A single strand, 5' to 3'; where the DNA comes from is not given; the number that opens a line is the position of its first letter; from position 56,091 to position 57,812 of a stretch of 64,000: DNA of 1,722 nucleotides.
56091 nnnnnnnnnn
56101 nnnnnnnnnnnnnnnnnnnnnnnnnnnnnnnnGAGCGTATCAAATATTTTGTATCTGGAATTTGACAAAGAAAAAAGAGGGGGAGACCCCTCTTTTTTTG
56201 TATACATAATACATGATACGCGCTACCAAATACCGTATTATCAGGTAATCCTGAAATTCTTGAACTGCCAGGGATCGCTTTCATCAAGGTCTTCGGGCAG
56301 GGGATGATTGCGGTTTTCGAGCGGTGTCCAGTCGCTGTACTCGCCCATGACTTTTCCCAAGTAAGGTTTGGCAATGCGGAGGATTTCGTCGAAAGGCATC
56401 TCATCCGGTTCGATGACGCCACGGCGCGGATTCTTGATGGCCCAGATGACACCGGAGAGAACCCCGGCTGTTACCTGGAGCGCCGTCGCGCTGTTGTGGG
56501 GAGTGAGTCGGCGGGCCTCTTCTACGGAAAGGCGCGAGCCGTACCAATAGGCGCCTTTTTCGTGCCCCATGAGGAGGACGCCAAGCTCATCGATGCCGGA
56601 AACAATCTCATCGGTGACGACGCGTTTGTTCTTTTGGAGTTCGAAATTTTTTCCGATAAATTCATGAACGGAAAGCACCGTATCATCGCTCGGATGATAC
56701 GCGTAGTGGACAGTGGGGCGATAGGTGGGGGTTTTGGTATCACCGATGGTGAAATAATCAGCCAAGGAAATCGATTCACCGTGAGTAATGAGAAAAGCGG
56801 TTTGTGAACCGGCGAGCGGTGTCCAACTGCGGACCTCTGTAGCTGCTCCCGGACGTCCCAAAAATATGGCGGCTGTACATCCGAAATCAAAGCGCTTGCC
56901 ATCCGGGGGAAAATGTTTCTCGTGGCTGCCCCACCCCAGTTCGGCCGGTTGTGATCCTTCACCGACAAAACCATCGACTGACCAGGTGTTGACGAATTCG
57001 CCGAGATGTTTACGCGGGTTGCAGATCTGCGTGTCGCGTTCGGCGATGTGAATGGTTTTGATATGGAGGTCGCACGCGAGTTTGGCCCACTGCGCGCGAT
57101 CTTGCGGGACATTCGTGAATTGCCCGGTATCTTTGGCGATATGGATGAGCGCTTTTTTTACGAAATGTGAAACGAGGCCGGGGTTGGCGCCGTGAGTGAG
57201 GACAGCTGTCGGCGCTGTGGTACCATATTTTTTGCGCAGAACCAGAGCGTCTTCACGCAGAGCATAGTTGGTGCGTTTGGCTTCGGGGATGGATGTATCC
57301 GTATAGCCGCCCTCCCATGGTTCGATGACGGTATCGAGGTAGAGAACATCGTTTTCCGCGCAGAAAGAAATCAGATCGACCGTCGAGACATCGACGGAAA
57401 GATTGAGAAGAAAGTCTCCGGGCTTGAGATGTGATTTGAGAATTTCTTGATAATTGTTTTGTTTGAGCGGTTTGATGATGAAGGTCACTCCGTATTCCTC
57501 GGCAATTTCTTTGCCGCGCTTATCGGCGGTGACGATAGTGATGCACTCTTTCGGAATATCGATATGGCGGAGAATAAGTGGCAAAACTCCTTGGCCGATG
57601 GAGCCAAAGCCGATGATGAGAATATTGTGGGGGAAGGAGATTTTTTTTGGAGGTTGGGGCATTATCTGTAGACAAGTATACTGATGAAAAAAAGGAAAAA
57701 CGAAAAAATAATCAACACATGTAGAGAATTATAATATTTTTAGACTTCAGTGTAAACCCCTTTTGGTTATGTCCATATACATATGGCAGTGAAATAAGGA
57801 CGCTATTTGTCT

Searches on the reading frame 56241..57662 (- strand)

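Call 14: search_protein_families(library=pfam, proteins=[window:56241-57662:-], max_evalue=0.001)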
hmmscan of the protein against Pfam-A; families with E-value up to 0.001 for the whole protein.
window:56241-57662:- (473 aa): 2 families
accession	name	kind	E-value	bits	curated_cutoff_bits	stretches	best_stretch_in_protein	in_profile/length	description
PF16653.10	Sacchrp_dh_C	-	2e-32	113.8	31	1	158-439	1-261/265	Saccharopine dehydrogenase C-terminal domain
PF03435.24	Sacchrp_dh_NADP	-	5.5e-32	111.2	25.1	1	14-154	1-129/129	Saccharopine dehydrogenase NADP binding domain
